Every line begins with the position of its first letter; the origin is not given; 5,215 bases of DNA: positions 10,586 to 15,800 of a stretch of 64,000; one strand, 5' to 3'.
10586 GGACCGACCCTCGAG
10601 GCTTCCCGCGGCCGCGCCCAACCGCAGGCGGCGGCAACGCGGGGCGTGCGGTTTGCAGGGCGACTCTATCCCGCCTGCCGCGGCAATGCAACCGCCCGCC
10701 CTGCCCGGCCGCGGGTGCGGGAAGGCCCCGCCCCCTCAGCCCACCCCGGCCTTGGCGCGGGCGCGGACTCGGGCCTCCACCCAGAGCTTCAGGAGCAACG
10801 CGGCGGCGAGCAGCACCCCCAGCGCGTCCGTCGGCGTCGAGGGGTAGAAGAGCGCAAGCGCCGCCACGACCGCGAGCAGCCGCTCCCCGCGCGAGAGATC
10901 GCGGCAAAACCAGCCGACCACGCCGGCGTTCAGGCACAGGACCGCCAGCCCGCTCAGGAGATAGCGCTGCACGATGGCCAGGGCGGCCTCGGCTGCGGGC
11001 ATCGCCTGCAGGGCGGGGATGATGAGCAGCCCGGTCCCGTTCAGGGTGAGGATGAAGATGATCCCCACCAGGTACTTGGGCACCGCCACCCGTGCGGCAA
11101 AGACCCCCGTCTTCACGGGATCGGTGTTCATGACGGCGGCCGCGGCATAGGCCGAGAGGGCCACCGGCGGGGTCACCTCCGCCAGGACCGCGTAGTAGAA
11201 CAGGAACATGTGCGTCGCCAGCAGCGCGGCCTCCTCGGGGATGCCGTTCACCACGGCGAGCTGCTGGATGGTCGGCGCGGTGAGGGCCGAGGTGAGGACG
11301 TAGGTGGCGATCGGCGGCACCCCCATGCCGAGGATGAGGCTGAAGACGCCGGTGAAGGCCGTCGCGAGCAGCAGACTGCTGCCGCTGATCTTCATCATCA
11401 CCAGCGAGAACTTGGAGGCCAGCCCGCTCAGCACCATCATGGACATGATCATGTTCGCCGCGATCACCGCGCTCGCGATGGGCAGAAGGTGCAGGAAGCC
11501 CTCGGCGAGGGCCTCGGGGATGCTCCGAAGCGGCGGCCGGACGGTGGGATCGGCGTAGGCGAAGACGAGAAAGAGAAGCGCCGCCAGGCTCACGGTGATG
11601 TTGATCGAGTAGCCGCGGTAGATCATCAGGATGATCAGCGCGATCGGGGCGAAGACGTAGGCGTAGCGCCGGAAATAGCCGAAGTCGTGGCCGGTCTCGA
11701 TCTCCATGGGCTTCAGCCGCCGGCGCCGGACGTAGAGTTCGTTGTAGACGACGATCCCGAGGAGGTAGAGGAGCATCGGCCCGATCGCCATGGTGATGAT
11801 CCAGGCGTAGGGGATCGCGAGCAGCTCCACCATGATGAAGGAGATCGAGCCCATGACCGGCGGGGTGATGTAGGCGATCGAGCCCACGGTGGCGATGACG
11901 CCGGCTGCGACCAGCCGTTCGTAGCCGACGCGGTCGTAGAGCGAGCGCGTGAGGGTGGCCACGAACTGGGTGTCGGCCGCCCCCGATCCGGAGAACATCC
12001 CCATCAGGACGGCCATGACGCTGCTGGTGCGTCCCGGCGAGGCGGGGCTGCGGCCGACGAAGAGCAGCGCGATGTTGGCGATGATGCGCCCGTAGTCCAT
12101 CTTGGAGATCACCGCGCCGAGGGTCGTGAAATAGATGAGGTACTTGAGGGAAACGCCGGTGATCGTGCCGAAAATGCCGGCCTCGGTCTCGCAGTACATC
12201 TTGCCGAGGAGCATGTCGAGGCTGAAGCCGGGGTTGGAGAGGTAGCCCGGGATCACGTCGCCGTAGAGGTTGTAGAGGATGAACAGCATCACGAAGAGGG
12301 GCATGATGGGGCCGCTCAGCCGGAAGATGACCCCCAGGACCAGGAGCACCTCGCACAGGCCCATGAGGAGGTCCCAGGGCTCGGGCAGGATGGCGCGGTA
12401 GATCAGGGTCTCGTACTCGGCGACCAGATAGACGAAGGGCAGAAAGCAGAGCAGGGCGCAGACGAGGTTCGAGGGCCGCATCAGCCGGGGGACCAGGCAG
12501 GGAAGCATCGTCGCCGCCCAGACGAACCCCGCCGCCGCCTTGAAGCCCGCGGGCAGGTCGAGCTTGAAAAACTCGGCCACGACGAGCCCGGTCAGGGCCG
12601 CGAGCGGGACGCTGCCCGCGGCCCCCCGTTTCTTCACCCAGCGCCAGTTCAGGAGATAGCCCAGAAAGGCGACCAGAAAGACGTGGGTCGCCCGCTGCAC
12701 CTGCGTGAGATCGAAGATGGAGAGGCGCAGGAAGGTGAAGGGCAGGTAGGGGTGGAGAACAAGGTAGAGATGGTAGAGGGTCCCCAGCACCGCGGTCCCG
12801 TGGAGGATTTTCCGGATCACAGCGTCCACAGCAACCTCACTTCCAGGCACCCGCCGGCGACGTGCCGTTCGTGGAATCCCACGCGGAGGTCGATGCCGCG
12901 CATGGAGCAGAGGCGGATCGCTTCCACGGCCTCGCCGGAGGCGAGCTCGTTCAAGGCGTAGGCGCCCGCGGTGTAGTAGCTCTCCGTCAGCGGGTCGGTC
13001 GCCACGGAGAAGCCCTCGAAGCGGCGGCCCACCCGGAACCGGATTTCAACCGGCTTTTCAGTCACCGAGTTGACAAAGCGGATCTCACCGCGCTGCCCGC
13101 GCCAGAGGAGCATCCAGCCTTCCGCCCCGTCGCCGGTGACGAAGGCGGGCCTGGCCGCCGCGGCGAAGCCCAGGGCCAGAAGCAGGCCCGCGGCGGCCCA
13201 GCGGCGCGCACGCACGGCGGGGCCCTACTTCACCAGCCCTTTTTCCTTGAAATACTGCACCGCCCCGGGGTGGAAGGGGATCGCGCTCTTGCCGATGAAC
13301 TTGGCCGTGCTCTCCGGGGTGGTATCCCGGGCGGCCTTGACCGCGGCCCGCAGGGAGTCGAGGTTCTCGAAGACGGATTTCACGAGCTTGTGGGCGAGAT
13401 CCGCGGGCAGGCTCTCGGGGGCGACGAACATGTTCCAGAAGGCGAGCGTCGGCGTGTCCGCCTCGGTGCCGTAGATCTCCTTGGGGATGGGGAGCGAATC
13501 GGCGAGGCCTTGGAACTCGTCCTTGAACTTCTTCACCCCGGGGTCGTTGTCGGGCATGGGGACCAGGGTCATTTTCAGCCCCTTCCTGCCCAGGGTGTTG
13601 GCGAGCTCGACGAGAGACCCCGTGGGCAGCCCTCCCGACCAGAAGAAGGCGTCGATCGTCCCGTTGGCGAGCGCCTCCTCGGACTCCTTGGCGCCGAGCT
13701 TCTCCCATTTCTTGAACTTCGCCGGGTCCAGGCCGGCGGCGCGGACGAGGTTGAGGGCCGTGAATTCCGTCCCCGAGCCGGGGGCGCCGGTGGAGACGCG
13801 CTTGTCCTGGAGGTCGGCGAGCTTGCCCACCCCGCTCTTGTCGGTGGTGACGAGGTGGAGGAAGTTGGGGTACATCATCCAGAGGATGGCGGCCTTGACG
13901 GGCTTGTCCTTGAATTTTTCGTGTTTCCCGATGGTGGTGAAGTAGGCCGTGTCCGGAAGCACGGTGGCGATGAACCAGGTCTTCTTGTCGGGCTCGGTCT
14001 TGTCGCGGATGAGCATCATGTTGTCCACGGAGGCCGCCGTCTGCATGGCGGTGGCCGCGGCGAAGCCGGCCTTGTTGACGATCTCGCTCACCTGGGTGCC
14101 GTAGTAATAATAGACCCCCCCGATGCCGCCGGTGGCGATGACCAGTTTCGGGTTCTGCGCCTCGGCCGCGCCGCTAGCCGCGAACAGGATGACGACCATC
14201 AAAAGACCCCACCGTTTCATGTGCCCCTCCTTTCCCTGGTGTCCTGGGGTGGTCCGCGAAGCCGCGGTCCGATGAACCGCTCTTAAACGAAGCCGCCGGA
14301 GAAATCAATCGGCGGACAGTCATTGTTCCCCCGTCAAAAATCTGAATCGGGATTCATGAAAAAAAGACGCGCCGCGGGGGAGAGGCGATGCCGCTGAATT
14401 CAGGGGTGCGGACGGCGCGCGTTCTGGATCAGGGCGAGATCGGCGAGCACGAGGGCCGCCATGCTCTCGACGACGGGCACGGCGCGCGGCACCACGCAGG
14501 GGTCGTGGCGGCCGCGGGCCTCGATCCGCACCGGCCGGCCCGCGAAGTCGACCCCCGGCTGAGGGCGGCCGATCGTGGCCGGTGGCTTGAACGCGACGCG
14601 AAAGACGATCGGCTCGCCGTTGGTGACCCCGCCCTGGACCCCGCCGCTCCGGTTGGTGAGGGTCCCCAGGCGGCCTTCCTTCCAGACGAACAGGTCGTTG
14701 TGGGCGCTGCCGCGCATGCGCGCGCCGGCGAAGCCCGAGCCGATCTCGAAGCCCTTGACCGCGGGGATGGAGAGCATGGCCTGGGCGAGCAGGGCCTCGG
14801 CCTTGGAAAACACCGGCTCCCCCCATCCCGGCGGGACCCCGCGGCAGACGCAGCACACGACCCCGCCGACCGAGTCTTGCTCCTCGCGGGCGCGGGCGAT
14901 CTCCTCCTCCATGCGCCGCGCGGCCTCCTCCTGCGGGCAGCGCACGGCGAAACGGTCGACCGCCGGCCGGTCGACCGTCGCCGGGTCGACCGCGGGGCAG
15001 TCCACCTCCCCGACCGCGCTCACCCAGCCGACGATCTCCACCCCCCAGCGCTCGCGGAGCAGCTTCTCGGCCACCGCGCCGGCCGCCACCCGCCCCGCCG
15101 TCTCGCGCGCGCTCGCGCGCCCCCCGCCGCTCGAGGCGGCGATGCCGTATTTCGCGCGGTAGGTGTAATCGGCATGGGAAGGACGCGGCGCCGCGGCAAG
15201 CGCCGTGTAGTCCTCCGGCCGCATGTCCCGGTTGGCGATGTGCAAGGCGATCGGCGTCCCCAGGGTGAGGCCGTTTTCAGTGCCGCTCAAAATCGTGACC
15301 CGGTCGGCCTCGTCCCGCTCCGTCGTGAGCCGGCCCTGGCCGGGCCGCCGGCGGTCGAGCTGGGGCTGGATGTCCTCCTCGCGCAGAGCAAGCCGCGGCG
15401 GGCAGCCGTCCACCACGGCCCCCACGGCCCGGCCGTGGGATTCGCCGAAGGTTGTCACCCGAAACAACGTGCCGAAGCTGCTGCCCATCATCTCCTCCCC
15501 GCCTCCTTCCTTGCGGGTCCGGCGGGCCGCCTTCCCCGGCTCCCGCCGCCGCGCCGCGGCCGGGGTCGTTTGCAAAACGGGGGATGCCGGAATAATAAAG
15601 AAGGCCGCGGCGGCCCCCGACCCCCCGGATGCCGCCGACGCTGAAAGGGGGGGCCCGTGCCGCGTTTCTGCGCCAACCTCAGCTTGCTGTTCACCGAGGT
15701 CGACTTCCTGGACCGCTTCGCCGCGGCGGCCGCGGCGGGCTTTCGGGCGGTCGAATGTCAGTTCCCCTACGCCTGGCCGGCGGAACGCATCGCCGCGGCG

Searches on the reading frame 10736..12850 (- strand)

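Call 34: search_protein_families(library=pfam, proteins=[window:10736-12850:-], max_evalue=0.00001)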
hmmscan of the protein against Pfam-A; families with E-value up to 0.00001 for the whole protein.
window:10736-12850:- (704 aa): 1 family
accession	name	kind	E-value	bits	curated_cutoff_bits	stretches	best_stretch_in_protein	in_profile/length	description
PF06808.19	DctM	-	9e-43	147.1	23.8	1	169-601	4-404/413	Tripartite ATP-independent periplasmic transporter, DctM component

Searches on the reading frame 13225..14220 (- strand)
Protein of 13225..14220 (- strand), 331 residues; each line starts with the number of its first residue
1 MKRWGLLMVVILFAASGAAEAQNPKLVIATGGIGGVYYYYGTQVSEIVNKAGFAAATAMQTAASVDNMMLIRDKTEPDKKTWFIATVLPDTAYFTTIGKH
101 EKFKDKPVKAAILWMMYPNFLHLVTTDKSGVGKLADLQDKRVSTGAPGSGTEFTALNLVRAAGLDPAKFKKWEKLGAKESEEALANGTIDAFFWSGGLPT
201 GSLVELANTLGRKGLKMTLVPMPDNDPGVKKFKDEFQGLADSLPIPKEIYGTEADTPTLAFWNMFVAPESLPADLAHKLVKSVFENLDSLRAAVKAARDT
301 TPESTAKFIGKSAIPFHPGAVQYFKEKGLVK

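Call 34: search_protein_families(library=pfam, proteins=[window:13225-14220:-], max_evalue=0.00001)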
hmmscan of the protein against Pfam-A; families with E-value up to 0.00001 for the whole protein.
window:13225-14220:- (331 aa): 1 family
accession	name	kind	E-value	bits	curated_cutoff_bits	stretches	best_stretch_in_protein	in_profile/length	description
PF16868.10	NMT1_3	-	6.8e-60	203.6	27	1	28-328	1-289/289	NMT1-like family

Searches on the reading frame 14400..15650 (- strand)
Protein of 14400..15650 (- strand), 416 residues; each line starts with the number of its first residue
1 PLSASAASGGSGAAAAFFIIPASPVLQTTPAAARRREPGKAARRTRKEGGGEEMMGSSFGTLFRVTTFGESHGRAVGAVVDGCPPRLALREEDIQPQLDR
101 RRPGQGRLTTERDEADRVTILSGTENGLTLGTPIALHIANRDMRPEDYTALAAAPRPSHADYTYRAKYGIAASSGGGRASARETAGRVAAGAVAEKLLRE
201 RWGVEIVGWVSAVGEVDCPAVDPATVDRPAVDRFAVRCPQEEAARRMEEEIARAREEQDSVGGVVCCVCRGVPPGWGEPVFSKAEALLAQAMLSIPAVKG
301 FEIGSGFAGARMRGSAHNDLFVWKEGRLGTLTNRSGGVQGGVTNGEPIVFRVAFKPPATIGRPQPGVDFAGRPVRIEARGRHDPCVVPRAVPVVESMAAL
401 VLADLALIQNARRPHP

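Call 34: search_protein_families(library=pfam, proteins=[window:14400-15650:-], max_evalue=0.00001)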
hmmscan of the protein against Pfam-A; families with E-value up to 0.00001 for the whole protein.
window:14400-15650:- (416 aa): 1 family
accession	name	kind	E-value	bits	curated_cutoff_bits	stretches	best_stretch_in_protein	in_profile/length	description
PF01264.26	Chorismate_synt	-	5.7e-136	453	27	1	63-407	1-327/327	Chorismate synthase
